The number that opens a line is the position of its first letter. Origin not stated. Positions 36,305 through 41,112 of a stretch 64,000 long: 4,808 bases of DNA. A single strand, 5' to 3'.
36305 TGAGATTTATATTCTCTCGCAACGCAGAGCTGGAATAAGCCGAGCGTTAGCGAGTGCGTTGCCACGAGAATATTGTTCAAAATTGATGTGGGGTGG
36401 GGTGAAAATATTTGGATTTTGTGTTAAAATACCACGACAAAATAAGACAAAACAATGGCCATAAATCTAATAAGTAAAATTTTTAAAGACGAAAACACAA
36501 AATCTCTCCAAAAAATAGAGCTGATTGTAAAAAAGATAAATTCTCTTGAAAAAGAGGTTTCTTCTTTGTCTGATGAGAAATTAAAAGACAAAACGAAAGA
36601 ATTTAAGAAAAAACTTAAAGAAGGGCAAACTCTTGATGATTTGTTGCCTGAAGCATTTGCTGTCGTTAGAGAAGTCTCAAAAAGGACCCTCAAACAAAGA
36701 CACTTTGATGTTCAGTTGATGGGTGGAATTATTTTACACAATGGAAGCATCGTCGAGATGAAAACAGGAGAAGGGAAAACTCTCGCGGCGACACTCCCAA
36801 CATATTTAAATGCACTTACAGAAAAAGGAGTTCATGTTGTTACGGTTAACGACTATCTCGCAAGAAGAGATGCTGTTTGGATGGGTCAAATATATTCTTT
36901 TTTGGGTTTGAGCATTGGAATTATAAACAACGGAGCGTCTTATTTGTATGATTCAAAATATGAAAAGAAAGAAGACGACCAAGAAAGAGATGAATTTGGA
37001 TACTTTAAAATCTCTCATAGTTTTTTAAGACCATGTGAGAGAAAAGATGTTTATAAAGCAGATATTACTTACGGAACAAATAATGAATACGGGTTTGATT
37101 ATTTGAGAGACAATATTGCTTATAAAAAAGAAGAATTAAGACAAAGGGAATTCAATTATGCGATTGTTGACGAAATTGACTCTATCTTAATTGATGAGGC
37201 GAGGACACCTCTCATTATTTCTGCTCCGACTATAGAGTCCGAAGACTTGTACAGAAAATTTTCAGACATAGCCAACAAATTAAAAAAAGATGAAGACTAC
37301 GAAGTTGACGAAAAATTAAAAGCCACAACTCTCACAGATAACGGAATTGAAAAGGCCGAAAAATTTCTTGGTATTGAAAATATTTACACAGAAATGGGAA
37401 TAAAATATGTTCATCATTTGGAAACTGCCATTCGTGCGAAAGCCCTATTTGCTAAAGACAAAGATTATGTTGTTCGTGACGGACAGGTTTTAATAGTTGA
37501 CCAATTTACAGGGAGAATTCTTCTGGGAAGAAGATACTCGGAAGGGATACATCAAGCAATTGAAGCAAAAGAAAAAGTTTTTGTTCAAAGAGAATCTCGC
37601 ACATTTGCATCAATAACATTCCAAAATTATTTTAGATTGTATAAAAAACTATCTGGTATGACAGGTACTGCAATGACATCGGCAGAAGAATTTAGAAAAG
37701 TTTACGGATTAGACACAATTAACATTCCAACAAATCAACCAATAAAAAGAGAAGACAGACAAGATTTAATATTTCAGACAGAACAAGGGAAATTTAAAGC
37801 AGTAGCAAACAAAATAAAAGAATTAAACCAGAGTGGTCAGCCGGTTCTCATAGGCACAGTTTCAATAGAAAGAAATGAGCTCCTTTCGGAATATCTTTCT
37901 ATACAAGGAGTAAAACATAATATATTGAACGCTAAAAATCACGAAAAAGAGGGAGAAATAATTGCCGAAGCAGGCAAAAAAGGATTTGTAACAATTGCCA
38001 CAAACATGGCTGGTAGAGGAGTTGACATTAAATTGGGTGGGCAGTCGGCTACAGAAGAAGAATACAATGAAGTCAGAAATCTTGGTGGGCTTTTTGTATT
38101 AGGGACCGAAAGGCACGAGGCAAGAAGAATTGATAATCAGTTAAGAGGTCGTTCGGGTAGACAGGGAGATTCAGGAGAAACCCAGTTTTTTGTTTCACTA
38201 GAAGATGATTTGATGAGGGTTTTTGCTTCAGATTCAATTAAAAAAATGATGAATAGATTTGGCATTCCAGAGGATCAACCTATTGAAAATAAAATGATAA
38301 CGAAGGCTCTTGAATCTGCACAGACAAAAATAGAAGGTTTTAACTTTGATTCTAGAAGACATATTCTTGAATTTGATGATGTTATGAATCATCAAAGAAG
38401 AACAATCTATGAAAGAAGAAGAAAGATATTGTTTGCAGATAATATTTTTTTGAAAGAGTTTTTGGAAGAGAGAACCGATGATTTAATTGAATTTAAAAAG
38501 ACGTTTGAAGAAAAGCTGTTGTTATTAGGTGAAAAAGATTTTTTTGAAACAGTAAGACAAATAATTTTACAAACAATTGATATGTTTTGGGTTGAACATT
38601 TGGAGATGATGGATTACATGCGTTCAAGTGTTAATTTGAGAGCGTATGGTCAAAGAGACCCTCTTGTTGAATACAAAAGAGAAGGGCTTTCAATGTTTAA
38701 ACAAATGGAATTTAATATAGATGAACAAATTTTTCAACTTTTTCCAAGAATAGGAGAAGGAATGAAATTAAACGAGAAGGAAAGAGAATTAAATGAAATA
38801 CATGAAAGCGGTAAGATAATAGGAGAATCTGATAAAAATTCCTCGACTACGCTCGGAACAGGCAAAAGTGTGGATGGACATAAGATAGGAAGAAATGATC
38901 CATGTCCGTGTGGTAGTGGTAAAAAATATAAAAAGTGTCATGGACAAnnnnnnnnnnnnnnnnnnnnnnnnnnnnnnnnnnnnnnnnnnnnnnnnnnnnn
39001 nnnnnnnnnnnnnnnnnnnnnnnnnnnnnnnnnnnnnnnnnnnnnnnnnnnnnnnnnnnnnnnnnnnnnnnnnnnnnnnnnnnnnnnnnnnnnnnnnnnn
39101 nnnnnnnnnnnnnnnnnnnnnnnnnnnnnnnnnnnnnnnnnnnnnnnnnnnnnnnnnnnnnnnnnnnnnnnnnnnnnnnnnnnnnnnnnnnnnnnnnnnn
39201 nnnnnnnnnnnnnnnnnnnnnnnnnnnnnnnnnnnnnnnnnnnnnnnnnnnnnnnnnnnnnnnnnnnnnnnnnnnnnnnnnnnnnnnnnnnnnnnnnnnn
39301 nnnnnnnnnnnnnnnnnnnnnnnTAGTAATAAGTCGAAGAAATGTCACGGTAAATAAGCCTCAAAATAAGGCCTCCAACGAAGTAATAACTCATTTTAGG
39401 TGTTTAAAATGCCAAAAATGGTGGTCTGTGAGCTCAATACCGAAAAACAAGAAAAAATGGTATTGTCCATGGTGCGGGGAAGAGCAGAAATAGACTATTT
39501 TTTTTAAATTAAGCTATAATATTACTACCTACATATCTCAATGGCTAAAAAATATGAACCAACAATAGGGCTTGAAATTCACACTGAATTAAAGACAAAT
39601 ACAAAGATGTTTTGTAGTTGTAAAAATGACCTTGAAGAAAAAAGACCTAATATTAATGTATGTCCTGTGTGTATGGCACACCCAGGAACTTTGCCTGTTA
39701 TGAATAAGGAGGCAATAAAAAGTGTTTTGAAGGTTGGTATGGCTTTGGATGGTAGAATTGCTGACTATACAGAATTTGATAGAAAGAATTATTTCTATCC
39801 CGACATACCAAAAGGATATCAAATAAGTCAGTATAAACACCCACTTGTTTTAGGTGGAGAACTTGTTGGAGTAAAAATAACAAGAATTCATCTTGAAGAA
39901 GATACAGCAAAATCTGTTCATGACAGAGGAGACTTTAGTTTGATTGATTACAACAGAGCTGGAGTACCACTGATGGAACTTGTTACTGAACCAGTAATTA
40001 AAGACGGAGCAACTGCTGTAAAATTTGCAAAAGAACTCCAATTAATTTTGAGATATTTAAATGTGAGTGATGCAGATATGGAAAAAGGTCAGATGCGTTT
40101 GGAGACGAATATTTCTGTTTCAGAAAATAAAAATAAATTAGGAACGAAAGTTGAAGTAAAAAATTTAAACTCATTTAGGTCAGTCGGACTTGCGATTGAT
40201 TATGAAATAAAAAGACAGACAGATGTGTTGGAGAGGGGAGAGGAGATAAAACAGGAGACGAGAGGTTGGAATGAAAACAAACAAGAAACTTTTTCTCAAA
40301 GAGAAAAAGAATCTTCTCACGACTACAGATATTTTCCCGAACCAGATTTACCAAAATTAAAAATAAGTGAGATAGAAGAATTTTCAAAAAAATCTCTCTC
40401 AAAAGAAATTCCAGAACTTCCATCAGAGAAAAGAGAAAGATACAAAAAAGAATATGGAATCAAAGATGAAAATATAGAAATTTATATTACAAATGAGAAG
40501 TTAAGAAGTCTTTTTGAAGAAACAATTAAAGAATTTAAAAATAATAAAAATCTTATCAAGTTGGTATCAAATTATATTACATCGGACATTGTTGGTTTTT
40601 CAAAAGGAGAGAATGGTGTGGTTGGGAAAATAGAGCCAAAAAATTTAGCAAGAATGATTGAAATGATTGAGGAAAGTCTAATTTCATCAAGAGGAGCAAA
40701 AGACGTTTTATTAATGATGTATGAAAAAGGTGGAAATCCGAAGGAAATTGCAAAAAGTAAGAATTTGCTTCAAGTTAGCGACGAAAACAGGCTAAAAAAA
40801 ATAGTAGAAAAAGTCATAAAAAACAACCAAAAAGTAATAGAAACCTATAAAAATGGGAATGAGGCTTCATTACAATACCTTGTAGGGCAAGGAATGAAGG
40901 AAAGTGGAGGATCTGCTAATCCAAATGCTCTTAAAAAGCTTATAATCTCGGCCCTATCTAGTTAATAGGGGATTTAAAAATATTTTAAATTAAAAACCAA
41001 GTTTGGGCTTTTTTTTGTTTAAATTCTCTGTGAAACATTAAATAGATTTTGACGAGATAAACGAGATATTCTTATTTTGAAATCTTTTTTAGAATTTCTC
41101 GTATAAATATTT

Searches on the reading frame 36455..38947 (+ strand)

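Call 75: search_protein_families(library=pfam, proteins=[window:36455-38947:+], max_evalue=0.0001)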
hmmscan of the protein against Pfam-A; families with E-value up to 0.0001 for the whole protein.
window:36455-38947:+ (831 aa): 5 families
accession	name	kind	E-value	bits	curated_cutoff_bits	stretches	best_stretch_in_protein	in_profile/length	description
PF07517.20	SecA_DEAD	-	3.5e-125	417.5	24.6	1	7-414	2-290/290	SecA DEAD-like domain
PF21090.3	P-loop_SecA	-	5.8e-79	264.9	27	2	429-533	1-105/205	SecA P-loop domain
PF07516.18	SecA_SW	-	2.9e-42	145.4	26.7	2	680-762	115-195/200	SecA Wing and Scaffold domain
PF01043.26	SecA_PP_bind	-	2.6e-41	141.1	23.5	1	262-370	2-110/110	SecA preprotein cross-linking domain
PF02810.21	SEC-C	-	1.1e-10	41.6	20.4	1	813-830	1-18/19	SEC-C motif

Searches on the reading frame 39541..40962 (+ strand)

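Call 75: search_protein_families(library=pfam, proteins=[window:39541-40962:+], max_evalue=0.0001)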
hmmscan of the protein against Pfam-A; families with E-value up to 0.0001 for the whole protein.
window:39541-40962:+ (474 aa): 2 families
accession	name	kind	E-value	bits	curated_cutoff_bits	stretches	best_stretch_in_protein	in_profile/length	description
PF02934.20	GatB_N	-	9e-110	366.6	23.4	1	8-277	2-273/277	GatB/GatE catalytic domain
PF02637.23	GatB_Yqey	-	2.9e-36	125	27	1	324-472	2-148/148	GatB domain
